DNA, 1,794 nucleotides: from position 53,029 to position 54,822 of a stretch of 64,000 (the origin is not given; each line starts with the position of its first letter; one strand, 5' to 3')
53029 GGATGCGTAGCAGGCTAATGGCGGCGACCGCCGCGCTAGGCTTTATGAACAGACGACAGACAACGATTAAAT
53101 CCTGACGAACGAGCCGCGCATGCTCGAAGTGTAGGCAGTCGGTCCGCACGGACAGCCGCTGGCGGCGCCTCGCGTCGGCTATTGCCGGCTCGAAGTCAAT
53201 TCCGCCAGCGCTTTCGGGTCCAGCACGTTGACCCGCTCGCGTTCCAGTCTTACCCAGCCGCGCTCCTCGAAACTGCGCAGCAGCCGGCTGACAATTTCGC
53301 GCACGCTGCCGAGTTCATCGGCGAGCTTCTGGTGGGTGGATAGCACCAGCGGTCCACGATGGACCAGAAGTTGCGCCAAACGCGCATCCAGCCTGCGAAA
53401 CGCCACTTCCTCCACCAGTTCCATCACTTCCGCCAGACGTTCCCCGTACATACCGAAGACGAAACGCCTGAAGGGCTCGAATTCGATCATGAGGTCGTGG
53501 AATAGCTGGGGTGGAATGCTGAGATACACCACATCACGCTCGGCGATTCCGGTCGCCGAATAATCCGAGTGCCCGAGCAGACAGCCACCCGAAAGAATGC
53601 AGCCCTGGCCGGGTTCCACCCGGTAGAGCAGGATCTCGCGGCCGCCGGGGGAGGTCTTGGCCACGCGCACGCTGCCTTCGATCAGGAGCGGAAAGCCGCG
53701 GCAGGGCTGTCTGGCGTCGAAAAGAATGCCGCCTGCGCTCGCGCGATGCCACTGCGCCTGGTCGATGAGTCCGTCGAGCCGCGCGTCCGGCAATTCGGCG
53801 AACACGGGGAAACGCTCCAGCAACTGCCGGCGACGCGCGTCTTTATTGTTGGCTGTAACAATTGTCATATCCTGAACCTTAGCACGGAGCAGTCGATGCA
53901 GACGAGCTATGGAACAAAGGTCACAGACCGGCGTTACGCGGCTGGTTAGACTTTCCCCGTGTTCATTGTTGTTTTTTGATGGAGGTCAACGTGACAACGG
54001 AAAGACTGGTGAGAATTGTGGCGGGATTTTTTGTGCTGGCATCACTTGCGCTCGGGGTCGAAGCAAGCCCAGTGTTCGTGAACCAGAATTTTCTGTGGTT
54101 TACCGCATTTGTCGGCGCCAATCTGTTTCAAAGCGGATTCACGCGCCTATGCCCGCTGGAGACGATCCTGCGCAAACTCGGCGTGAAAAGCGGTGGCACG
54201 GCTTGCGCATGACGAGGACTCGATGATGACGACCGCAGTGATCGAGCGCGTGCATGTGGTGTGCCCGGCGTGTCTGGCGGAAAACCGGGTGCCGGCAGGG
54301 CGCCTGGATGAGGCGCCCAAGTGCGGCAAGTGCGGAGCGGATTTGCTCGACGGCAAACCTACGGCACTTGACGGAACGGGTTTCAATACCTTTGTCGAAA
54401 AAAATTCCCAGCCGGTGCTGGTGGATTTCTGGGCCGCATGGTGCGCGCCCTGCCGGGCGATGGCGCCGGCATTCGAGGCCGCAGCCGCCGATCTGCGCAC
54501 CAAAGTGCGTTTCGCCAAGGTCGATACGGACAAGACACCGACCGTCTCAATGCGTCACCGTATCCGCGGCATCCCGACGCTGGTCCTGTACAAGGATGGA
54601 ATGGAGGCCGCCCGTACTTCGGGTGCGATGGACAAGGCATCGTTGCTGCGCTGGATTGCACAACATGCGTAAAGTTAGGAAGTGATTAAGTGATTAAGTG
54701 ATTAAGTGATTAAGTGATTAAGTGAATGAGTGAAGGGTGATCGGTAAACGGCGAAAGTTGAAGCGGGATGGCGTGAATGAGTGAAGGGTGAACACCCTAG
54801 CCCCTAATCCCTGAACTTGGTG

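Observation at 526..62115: Eighteen intergenic TTGAY-N4-RTCAA (FNR/Anr/Dnr-type) boxes tie almost every operon of the window into one low-oxygen regulon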

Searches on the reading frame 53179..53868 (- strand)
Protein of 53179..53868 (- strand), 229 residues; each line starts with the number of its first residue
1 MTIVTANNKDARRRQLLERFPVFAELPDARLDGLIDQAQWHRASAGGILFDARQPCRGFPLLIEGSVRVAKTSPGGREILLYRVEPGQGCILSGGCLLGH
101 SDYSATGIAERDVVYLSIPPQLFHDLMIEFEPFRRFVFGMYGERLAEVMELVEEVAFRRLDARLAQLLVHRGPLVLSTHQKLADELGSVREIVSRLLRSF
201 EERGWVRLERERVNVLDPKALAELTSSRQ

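Call 13: search_protein_families(library=pfam, proteins=[window:53179-53868:-])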
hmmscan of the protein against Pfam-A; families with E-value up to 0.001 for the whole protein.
window:53179-53868:- (229 aa): 4 families
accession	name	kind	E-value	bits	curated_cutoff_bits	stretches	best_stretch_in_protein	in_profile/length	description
PF13545.12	HTH_Crp_2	-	2.6e-12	47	27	1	163-224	2-70/70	Crp-like helix-turn-helix domain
PF00027.35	cNMP_binding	-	4.1e-11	43.1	27.5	1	43-127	4-86/89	Cyclic nucleotide-binding domain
PF25213.1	HVO_A0261_N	-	9.5e-05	22.6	35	1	178-210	26-58/86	HVO_A0261 N-terminal domain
PF00325.26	Crp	-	0.0002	21.5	21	1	178-204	4-30/32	Bacterial regulatory proteins, crp family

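Call 18: find_related_loci(query=window:53179-53868:-, collection=genome_contigs, flank=10000)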
Query window:53179-53868:- (229 aa) in genome_contigs; peptide patterns used: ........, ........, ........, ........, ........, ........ (x = any residue, [..] = any of these).
336 stretches matched a pattern; 67 encode a relative of the query (tblastn E <= 1e-3); 66 distinct loci.
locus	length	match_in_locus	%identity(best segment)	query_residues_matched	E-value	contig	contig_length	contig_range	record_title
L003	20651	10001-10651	77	8-224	7e-111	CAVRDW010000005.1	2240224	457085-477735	MAG: uncultured beta proteobacterium isolate MFD10007.bin.2.212 genome assembly, contig: contig_6348, whole genome shotg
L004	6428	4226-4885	76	8-227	3e-109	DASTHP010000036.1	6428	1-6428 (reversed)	MAG TPA_asm: Burkholderiales bacterium isolate SMAG_U682 k141_680437, whole genome shotgun sequence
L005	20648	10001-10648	79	7-222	2e-109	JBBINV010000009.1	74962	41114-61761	MAG: Betaproteobacteria bacterium isolate FAS170219_bin_264 NODE_157_length_74962_cov_7.952474, whole genome shotgun seq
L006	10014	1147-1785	78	13-225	3e-108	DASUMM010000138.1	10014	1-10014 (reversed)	MAG TPA_asm: Burkholderiales bacterium isolate SMAG_U1572 k141_147666, whole genome shotgun sequence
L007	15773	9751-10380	79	13-222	6e-108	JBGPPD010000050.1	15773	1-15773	MAG: Gammaproteobacteria bacterium isolate OBJ2_061818_050_22 k141_3489437_length_15773_cov_62.5805, whole genome shotgu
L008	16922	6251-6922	73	1-224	4e-106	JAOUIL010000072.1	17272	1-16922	MAG: Betaproteobacteria bacterium isolate 4_1_Oct_SF_Bin27 4_1_Oct_SF_Bin27_scaffold_1046_c1, whole genome shotgun seque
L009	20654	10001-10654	75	1-218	8e-106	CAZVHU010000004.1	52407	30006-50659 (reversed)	MAG TPA_asm: uncultured Enterobacteriaceae bacterium isolate binchicken_co274_117 genome assembly, contig: NODE_1660_len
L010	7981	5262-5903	75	15-228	6e-105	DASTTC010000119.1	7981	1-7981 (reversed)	MAG TPA_asm: Burkholderiales bacterium isolate SMAG_U2296 k141_707098, whole genome shotgun sequence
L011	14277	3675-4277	79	20-220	1e-104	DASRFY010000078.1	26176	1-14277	MAG TPA_asm: Burkholderiales bacterium isolate SMAG_U10044 k141_403822, whole genome shotgun sequence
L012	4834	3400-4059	72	8-227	6e-104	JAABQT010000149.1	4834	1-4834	MAG: Betaproteobacteria bacterium isolate S06.Bin099 Scaffold_147, whole genome shotgun sequence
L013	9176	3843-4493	74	3-219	2e-103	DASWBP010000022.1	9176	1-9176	MAG TPA_asm: Burkholderiales bacterium isolate SMAG_U2685 k141_1908, whole genome shotgun sequence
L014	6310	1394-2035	74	13-226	4e-103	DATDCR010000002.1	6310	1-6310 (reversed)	MAG TPA_asm: Burkholderiales bacterium isolate SMAG_U153 k141_570383, whole genome shotgun sequence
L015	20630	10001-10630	80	13-222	1e-102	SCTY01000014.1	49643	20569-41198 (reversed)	MAG: Betaproteobacteria bacterium isolate FW602_bin.15 FW602_bin.15-32417, whole genome shotgun sequence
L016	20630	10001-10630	74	8-217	7e-101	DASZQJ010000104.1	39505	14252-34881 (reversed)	MAG TPA_asm: Burkholderiales bacterium isolate SMAG_U5994 k141_775890, whole genome shotgun sequence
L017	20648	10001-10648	71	4-219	8e-101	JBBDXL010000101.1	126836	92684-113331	MAG: Burkholderiales bacterium isolate LejiaD_69_318 Lejia_D_291_length_126836_cov_176, whole genome shotgun sequence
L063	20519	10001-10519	35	45-212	3e-29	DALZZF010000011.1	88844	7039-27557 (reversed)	MAG TPA_asm: Bergeyella sp. isolate CTOTU47890 NODE_31_length_88844_cov_5.567570, whole genome shotgun sequence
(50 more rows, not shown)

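Call 23: search_protein_families(library=ncbifam, proteins=[window:53179-53868:-], max_evalue=0.00001)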
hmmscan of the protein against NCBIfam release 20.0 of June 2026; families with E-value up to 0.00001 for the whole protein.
window:53179-53868:- (229 aa): 1 family
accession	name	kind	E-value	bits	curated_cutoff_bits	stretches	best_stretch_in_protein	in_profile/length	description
TIGR03697.1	NtcA_cyano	equivalog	4.7e-06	26.5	244.95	0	101-223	56-190/193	global nitrogen regulator NtcA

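Call 26: find_homologous_proteins(query=window:53179-53868:-, max_evalue=1e-20)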
Query window:53179-53868:- (229 aa): 4874 proteins with E <= 1e-20 among 6573 candidates; the best 120 are listed.
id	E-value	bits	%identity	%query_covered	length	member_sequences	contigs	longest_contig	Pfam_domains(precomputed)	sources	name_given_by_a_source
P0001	4.9e-130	450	89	100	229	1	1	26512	PF13545.13,PF00027.36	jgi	jgi:CRP/FNR family transcriptional regulator, anaerobic regulatory protein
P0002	8.1e-125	433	84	100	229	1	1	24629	PF13545.13,PF00027.36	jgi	jgi:CRP/FNR family transcriptional regulator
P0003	2.0e-120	418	82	100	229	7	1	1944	PF13545.13,PF00027.36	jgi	jgi:CRP/FNR family transcriptional regulator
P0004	8.2e-120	416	82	100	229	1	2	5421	PF13545.13,PF00027.36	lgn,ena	-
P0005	8.8e-116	403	80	100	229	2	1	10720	PF13545.13,PF00027.36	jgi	jgi:CRP/FNR family transcriptional regulator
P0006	9.9e-115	400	82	97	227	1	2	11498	PF13545.13,PF00027.36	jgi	jgi:CRP/FNR family transcriptional regulator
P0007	1.2e-112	393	81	97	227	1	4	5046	PF13545.13,PF00027.36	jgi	jgi:CRP/FNR family transcriptional regulator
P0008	2.2e-112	392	78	98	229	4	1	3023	PF13545.13,PF00027.36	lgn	-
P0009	3.7e-112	391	84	91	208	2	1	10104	PF13545.13,PF00027.36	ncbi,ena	-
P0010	4.2e-112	391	76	100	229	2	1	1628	PF13545.13,PF00027.36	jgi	jgi:CRP/FNR family transcriptional regulator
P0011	5.5e-110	384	76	100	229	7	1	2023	PF13545.13,PF00027.36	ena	-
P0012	1.4e-109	383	77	99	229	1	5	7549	PF13545.13,PF00027.36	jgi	jgi:CRP/FNR family transcriptional regulator, anaerobic regulatory protein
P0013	1.4e-109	383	77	97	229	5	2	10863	PF13545.13,PF00027.36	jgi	jgi:CRP/FNR family transcriptional regulator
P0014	1.5e-109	383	78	97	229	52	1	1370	PF13545.13,PF00027.36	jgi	-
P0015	4.7e-109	381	76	97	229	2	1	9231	PF13545.13,PF00027.36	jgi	jgi:CRP/FNR family transcriptional regulator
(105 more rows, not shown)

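Call 29: search_solved_structures(query=window:53179-53868:-, max_evalue=0.001, show_alignments=2)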
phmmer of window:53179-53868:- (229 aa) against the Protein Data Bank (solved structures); distinct sequences matched with E-value up to 0.001: 22.
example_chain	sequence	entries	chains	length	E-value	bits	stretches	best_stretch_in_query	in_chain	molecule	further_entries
3dv8_A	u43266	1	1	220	6.6e-28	101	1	19-224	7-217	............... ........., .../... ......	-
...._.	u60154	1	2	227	2.2e-10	43.7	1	15-222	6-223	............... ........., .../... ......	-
4cyd_A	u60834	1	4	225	2.3e-10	43.6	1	15-222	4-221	PROBABLE TRANSCRIPTION REGULATOR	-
3r6s_A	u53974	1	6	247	2.5e-10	43.5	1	14-222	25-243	transcription regulator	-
2xgx_A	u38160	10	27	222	8.6e-09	38.5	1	25-223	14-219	GLOBAL NITROGEN REGULATOR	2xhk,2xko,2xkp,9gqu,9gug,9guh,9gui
9day_A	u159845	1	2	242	2.9e-08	36.8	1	62-224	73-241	Transcriptional regulator, putative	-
4ev0_A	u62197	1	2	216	6.9e-08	35.5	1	44-224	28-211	Transcription regulator, Crp family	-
3d0s_A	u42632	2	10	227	1.3e-07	34.7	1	15-222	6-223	TRANSCRIPTIONAL REGULATORY PROTEIN | PROBABLE TRANSCRIPTIONAL REGULATORY PROTEIN (PROBABLY CRP/ FNR-FAMILY)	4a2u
3i54_A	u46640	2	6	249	1.3e-07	34.7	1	15-222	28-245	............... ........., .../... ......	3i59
3mzh_A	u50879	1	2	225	1.4e-07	34.5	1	15-222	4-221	PROBABLE TRANSCRIPTIONAL REGULATORY PROTEIN (PROBABLY CRP/FNR-FAMILY)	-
3h3u_A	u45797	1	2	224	1.6e-07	34.4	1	15-222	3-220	PROBABLE TRANSCRIPTIONAL REGULATORY PROTEIN (PROBABLY CRP/FNR-FAMILY)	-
1o5l_A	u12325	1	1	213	1.9e-06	30.8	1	50-216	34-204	transcriptional regulator, crp family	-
2zcw_A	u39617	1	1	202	3e-06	30.2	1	63-228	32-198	Transcriptional regulator, FNR/CRP family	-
3b02_A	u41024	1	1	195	2.7e-05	27.1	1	56-222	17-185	Transcriptional regulator, Crp family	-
5i2d_G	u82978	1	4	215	2.7e-05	27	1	54-222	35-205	Transcriptional regulator, Crp family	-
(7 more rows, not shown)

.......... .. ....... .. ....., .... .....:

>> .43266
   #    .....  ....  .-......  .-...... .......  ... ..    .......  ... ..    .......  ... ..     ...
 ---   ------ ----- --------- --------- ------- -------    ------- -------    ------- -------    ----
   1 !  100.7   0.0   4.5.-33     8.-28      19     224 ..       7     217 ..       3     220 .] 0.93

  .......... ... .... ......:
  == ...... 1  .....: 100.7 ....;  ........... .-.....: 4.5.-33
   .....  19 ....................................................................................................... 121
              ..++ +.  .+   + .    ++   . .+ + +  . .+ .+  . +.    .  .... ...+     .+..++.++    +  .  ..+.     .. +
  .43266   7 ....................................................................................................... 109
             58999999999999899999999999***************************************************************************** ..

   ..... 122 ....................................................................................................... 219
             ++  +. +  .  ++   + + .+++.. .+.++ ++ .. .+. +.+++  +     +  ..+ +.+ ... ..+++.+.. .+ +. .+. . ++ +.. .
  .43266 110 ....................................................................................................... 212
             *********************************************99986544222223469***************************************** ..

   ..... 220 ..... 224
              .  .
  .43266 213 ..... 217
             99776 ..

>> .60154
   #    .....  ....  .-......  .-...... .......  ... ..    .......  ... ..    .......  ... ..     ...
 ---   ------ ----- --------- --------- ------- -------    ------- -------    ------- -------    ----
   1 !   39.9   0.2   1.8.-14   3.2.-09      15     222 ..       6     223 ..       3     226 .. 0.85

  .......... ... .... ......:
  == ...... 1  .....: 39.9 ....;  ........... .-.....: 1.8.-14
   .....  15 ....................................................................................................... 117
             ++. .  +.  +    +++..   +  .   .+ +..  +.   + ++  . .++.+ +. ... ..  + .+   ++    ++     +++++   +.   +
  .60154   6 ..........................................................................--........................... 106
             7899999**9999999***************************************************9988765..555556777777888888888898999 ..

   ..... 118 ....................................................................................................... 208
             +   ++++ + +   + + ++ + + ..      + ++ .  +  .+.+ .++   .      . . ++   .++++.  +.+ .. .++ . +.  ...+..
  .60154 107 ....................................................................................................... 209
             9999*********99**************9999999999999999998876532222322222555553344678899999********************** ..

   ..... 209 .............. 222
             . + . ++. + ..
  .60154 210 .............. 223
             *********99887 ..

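Call 37: find_encoding_contigs(protein=P0001, flank=10000, max_places=2)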
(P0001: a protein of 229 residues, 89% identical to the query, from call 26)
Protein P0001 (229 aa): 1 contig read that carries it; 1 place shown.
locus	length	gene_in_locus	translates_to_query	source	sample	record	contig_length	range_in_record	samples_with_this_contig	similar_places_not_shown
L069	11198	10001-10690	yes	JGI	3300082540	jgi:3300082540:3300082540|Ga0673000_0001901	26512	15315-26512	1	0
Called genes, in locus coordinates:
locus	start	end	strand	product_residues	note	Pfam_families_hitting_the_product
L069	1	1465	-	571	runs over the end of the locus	PF05226:CHASE2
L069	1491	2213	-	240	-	PF01564:Spermine_synth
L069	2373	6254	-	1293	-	PF18076:FGAR-AT_N, PF18072:FGAR-AT_linker, PF02769:AIRS_C, PF22689:FGAR-AT_PurM_N-like, PF02769:AIRS_C, PF13507:GATase_5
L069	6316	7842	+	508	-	PF03853:YjeF_N, PF01256:Carb_kinase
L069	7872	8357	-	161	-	PF02566:OsmC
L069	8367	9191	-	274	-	PF13230:GATase_4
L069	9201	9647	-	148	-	PF21352:Zn_ribbon_Thio2, PF00578:AhpC-TSA (weak), PF00085:Thioredoxin, PF13899:Thioredoxin_7 (faint), PF13098:Thioredoxin_2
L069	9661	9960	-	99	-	PF11127:YgaP-like_TM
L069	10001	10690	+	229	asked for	PF00027:cNMP_binding, PF13545:HTH_Crp_2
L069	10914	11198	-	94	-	?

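Call 38: find_encoding_contigs(protein=P0002, flank=10000, max_places=2)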
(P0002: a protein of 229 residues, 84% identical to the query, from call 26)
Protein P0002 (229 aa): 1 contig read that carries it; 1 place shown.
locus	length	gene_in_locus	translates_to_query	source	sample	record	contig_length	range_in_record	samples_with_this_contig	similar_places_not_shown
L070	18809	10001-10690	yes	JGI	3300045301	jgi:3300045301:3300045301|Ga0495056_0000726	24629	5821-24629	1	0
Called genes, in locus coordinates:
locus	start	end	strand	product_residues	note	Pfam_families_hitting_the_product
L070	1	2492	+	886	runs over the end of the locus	PF02629:CoA_binding (weak), PF13380:CoA_binding_2, PF13508:Acetyltransf_7 (faint), PF13607:Succ_CoA_lig, PF19045:Ligase_CoA_2, PF13549:ATP-grasp_5, PF13302:Acetyltransf_3, PF00583:Acetyltransf_1, +1 more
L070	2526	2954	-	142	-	PF27746:Small_heat_shock_put (weak), PF00011:HSP20, PF17886:ArsA_HSP20 (weak)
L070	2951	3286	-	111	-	PF11154:DUF2934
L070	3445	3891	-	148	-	PF04981:NMD3 (faint)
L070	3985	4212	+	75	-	-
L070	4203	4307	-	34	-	-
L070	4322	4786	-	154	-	PF00571:CBS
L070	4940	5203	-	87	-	PF00403:HMA (weak)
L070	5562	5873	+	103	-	PF05957:DUF883, PF19029:DUF883_C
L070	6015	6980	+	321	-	PF12146:Hydrolase_4 (weak), PF00561:Abhydrolase_1, PF12697:Abhydrolase_6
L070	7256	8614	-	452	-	PF00753:Lactamase_B, PF12706:Lactamase_B_2, PF16661:Lactamase_B_6 (weak), PF10996:Beta-Casp, PF07521:RMMBL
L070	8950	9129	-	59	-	PF11127:YgaP-like_TM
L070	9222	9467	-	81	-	-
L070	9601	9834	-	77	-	PF11127:YgaP-like_TM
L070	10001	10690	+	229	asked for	PF00027:cNMP_binding, PF13545:HTH_Crp_2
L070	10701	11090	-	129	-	PF03625:DUF302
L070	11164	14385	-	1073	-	PF00873:ACR_tran, PF02355:SecD_SecF_C (faint)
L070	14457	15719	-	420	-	PF07992:Pyr_redox_2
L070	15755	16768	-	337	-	PF25919:BSH_CusB (faint), PF00364:Biotin_lipoyl (faint), PF25917:BSH_RND, PF25973:BSH_CzcB (weak), PF25876:HH_MFP_RND, PF25954:Beta-barrel_RND_2 (weak)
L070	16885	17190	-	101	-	-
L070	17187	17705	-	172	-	PF05751:FixH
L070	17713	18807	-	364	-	?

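Call 74: search_protein_families(library=pfam, proteins=[L063:6693-7511:+, L063:7519-8142:+, L063:8219-9610:+, L063:9588-9788:+, L063:9920-10534:+, L063:10600-10911:+, L063:10916-11350:+, L063:11405-11623:+, L063:11865-13172:+, L070:14457-15719:-], max_evalue=0.0001)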
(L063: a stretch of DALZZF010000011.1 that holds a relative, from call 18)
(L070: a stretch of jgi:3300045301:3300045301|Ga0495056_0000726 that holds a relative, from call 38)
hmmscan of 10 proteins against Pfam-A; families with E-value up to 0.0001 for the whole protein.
L063:6693-7511:+ (272 aa): 1 family
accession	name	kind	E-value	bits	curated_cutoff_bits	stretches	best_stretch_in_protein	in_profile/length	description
PF01925.25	TauE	-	3.3e-42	145.2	32.6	1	11-263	3-236/237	Sulfite exporter TauE/SafE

L063:7519-8142:+ (207 aa): 3 families
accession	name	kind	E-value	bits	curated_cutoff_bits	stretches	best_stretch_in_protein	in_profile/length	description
PF08241.18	Methyltransf_11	-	1e-07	32.9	21.2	1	46-136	6-95/95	Methyltransferase domain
PF13649.12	Methyltransf_25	-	1.7e-07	32.3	27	1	45-132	6-97/97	Methyltransferase domain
PF03848.20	TehB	-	4.9e-05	23.3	20.4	1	12-133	7-129/193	Tellurite resistance protein TehB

L063:8219-9610:+ (463 aa): 2 families
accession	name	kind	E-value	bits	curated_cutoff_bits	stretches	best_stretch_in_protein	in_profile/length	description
PF00581.25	Rhodanese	-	1e-28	100.2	22.2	2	369-456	4-101/102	Rhodanese-like domain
PF00753.33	Lactamase_B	-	3.3e-12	47.2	22.7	1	13-153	6-161/196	Metallo-beta-lactamase superfamily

L063:9588-9788:+ (66 aa): 0 families

L063:9920-10534:+ (204 aa): 4 families
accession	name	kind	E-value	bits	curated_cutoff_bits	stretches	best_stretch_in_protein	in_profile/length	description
PF00027.35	cNMP_binding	-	3.1e-10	40.3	27.5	1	25-108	3-84/89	Cyclic nucleotide-binding domain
PF13545.12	HTH_Crp_2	-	4.3e-10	39.8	27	1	146-204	5-62/70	Crp-like helix-turn-helix domain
PF08279.18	HTH_11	-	2.8e-07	30.8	25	1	156-199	8-50/55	HTH domain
PF00325.26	Crp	-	2.1e-06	27.8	21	1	164-192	2-30/32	Bacterial regulatory proteins, crp family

L063:10600-10911:+ (103 aa): 1 family
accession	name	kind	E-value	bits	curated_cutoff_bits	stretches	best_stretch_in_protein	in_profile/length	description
PF00581.25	Rhodanese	-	2.2e-18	67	22.2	1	17-96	6-96/102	Rhodanese-like domain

L063:10916-11350:+ (144 aa): 1 family
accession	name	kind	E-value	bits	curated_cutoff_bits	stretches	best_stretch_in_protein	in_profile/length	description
PF02566.24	OsmC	-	1.8e-15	57.6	27.5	1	44-136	5-96/100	OsmC-like protein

L063:11405-11623:+ (72 aa): 0 families

L063:11865-13172:+ (435 aa): 1 family
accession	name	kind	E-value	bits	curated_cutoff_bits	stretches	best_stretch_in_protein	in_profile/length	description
PF02321.23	OEP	-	2.7e-38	132.1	22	2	262-433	11-185/187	Outer membrane efflux protein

L070:14457-15719:- (420 aa): 1 family
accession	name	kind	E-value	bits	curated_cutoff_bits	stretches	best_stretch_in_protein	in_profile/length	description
PF07992.20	Pyr_redox_2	-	2.7e-12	47.2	26.1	1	2-305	4-278/291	Pyridine nucleotide-disulphide oxidoreductase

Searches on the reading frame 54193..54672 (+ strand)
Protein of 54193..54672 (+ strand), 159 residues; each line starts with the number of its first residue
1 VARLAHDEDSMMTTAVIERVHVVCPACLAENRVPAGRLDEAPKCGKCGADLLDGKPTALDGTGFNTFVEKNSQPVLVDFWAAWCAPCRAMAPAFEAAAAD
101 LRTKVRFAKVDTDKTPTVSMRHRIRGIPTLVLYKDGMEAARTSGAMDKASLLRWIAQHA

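Call 13: search_protein_families(library=pfam, proteins=[window:54193-54672:+])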
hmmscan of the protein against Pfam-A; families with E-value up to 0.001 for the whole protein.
window:54193-54672:+ (159 aa): 8 families
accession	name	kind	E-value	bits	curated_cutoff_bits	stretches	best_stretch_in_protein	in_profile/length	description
PF00085.26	Thioredoxin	-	1.4e-29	102.5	23.5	1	59-156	5-102/103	Thioredoxin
PF21352.3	Zn_ribbon_Thio2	-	1.7e-11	44.2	27.1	1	23-49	1-27/27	Thioredoxin 2, N-terminal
PF13098.12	Thioredoxin_2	-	7.3e-08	33.1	27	1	69-154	2-103/104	Thioredoxin-like domain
PF00578.27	AhpC-TSA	-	3.1e-06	27.6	26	1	72-149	25-104/124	AhpC/TSA family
PF13899.12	Thioredoxin_7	-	1.4e-05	25.5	27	1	69-133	14-81/83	Thioredoxin-like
PF13905.12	Thioredoxin_8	-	6.1e-05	23.7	27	1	73-122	2-53/94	Thioredoxin-like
PF04756.19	OST3_OST6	-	0.00079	19.4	27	1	84-136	46-105/294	OST3 / OST6 family, transporter family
PF13192.12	Thioredoxin_3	-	0.0008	19.8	24.8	0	84-155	10-75/76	Thioredoxin domain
